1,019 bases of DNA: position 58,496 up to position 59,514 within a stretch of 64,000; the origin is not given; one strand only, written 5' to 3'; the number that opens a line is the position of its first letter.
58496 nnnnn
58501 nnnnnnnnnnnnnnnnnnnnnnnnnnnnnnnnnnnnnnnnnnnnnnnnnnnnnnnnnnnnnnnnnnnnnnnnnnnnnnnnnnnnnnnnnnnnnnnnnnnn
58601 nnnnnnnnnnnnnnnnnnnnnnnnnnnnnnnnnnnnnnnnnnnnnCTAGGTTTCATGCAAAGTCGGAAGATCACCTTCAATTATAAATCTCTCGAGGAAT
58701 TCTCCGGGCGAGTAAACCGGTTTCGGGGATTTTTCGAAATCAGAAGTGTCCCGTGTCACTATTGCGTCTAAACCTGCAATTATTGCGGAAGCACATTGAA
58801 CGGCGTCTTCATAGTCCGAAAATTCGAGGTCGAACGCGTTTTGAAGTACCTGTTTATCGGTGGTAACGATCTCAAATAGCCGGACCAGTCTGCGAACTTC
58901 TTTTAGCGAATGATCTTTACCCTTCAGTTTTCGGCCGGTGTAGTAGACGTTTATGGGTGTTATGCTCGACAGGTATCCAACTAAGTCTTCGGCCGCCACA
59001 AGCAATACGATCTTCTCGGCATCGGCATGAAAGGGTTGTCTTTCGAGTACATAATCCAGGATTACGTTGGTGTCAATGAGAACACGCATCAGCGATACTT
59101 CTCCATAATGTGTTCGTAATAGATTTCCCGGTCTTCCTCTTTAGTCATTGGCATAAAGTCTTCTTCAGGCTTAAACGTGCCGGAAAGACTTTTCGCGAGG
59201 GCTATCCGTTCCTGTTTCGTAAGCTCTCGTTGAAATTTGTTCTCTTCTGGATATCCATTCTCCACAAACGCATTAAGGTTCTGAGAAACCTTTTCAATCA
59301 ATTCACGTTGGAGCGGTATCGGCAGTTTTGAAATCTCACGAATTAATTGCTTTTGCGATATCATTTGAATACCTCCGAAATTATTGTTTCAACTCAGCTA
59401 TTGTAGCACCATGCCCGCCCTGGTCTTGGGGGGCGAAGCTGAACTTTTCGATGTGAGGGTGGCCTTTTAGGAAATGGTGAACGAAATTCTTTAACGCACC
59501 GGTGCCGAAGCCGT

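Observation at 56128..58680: Housekeeping primase DnaG fused to an N-terminal DUF4062 (TIR-like) domain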

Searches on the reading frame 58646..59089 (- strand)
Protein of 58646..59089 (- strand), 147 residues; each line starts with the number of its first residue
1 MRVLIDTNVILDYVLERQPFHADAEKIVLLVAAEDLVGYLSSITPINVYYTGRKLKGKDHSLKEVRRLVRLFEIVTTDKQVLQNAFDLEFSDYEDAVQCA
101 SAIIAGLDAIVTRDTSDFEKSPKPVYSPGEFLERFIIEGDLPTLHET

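Call 3: search_protein_families(library=pfam, proteins=[window:58646-59089:-], max_evalue=0.01)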
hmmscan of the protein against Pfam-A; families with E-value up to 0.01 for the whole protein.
window:58646-59089:- (147 aa): 2 families
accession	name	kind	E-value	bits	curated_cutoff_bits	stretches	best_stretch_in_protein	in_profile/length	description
PF13470.12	PIN_3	-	1.7e-20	74.4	27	1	2-115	1-114/115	PIN domain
PF01850.27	PIN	-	1.1e-09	39.4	23.6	1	3-119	1-115/120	PIN domain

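Call 40: search_protein_families(library=padloc, proteins=[window:58646-59089:-], max_evalue=0.01)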
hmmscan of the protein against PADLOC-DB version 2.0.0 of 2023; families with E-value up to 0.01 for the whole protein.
window:58646-59089:- (147 aa): 0 families

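Call 67: search_protein_families(library=ncbifam, proteins=[window:58646-59089:-], max_evalue=0.001)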
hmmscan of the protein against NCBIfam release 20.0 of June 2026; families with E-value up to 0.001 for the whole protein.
window:58646-59089:- (147 aa): 0 families

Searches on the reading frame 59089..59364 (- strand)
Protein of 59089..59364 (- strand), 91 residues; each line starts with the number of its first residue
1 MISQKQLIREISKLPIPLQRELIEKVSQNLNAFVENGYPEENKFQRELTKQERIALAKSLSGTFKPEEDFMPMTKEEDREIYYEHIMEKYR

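Call 3: search_protein_families(library=pfam, proteins=[window:59089-59364:-], max_evalue=0.01)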
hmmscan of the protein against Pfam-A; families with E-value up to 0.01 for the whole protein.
window:59089-59364:- (91 aa): 0 families

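Call 40: search_protein_families(library=padloc, proteins=[window:59089-59364:-], max_evalue=0.01)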
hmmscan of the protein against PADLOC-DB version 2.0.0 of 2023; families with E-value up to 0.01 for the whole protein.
window:59089-59364:- (91 aa): 0 families

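Call 67: search_protein_families(library=ncbifam, proteins=[window:59089-59364:-], max_evalue=0.001)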
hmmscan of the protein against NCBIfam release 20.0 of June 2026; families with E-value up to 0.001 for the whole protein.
window:59089-59364:- (91 aa): 0 families
